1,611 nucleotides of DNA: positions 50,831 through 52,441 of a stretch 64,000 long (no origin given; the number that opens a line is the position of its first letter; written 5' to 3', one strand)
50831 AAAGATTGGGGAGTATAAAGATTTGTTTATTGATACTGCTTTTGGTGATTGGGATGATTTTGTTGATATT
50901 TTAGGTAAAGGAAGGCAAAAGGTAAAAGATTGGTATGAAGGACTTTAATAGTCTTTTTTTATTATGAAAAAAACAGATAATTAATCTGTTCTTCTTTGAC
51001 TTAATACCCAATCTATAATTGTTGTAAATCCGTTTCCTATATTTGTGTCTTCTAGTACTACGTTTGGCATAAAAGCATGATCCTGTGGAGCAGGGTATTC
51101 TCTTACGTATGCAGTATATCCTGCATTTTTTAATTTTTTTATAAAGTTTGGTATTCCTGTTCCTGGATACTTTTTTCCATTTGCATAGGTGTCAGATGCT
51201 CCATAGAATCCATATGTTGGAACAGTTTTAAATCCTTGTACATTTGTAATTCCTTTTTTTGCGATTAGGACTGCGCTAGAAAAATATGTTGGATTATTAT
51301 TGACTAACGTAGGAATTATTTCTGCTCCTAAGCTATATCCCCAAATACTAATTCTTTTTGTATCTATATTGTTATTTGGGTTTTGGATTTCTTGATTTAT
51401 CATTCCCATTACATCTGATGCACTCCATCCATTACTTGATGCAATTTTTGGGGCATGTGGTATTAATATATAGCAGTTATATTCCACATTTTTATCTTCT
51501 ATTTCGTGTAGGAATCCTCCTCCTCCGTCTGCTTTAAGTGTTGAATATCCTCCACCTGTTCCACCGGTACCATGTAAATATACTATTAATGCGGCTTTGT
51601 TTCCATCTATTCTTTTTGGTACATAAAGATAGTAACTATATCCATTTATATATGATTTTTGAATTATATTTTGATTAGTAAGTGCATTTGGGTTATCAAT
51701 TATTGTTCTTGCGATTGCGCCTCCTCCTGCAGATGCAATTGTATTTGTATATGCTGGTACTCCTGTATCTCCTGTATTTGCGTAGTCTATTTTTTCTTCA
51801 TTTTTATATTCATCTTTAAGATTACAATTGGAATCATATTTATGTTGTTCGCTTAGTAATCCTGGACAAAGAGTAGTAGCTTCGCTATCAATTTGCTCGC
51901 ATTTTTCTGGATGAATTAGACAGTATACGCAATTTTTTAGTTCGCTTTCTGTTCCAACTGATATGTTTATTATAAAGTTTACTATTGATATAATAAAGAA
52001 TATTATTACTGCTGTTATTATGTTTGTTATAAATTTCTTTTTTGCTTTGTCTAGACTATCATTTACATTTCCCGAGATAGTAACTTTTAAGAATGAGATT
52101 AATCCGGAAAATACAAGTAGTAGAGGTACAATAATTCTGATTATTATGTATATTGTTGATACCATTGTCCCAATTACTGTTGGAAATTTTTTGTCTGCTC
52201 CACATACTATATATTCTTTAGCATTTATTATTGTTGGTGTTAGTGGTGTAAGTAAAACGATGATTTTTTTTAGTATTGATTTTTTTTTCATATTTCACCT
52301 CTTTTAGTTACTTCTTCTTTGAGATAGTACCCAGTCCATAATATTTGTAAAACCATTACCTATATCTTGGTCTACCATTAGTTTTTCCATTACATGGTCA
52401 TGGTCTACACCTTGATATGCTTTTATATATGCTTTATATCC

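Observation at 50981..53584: Tandem esterase paralogs with a homogenised membrane-hairpin module and diverged catalytic domains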

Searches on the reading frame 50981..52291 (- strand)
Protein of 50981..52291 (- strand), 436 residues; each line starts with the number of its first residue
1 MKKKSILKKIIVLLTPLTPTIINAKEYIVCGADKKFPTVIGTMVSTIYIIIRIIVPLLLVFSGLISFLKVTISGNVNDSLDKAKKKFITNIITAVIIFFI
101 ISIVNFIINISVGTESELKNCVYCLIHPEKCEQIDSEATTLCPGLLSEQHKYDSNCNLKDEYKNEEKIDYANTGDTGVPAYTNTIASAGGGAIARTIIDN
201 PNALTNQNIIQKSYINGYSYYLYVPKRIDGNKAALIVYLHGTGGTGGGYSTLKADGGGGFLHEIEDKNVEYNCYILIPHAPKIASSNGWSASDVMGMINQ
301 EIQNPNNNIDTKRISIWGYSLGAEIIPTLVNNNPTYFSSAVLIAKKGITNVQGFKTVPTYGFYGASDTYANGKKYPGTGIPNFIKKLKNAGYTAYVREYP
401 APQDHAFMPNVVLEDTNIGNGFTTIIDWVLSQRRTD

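Call 4: search_protein_families(library=pfam, proteins=[window:50981-52291:-], max_evalue=1)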
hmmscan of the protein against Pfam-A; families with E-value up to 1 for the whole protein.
window:50981-52291:- (436 aa): 8 families
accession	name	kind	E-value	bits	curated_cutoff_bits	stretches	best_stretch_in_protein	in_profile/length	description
PF00326.27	Peptidase_S9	-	0.00029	20.8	22.6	1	289-365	43-114/213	Prolyl oligopeptidase family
PF18895.5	T4SS_pilin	-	0.0011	19.5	26.6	1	39-107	4-71/71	Type IV secretion system pilin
PF12740.14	PETase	-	0.013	15.3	28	1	304-374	117-186/263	PET hydrolase-like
PF10318.15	7TM_GPCR_Srh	-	0.033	13.7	26.3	1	8-121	157-269/302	Serpentine type 7TM GPCR chemoreceptor Srh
PF02230.22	Abhydrolase_2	-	0.052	13.8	23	0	290-325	86-118/217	Phospholipase/Carboxylesterase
PF01738.24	DLH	-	0.058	13.4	21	1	306-408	91-189/217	Dienelactone hydrolase family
PF06057.17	VirJ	-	0.063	13.6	22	1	301-341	56-96/191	Bacterial virulence protein (VirJ)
PF05057.20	DUF676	-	0.12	12.2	20.3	1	294-329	62-95/217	Putative serine esterase (DUF676)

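Call 43: find_encoding_contigs(protein=window:50981-52291:-, flank=3000, max_places=6)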
Protein window:50981-52291:- (436 aa): 3 contigs read that carry it; 1 place shown.
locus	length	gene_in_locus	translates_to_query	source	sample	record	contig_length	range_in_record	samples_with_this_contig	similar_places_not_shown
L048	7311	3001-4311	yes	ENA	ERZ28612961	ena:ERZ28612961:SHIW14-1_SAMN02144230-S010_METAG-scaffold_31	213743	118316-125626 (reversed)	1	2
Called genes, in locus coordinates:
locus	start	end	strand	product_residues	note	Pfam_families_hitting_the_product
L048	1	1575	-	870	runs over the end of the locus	PF00690:Cation_ATPase_N, PF00122:E1-E2_ATPase, PF00702:Hydrolase, PF13246:Cation_ATPase, PF00689:Cation_ATPase_C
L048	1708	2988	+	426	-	-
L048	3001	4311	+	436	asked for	-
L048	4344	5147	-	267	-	-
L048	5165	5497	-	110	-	PF13518:HTH_28 (faint)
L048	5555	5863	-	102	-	-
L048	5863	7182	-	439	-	-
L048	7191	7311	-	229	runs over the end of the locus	-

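Call 47: find_encoding_contigs(protein=L048:1708-2988:+, flank=2000, max_places=10)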
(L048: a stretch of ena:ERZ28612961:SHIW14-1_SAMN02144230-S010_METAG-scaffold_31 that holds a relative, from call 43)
Protein L048:1708-2988:+ (426 aa): 1 contig read that carries it; 1 place shown.
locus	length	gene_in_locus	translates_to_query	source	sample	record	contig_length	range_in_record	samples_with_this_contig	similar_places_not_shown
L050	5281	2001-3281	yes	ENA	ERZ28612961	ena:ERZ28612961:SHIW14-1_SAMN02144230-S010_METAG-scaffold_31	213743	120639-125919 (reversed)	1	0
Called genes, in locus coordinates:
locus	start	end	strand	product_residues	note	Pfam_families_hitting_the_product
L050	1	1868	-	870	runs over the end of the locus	PF00690:Cation_ATPase_N, PF00122:E1-E2_ATPase, PF00702:Hydrolase, PF13246:Cation_ATPase, PF00689:Cation_ATPase_C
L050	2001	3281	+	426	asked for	-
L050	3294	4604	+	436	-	-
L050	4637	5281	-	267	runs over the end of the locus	-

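Call 56: search_protein_families(library=ncbifam, proteins=[window:50981-52291:-], max_evalue=0.1)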
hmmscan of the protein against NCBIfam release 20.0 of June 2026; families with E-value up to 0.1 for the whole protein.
window:50981-52291:- (436 aa): 3 families
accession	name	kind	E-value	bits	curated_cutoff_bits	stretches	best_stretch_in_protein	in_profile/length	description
NF050058.1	e_dPHAscl_type1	hypoth_equivalog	1.1e-09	38.2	150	1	218-344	8-136/276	extracellular catalytic domain type 1 short-chain-length polyhydroxyalkanoate depolymerase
TIGR01840.1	esterase_phb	subfamily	3.9e-07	29.8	107.85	1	220-357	1-140/213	PHB depolymerase family esterase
TIGR03695.1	menH_SHCHC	equivalog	0.038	13.4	208.55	1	295-343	53-102/252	2-succinyl-6-hydroxy-2,4-cyclohexadiene-1-carboxylate synthase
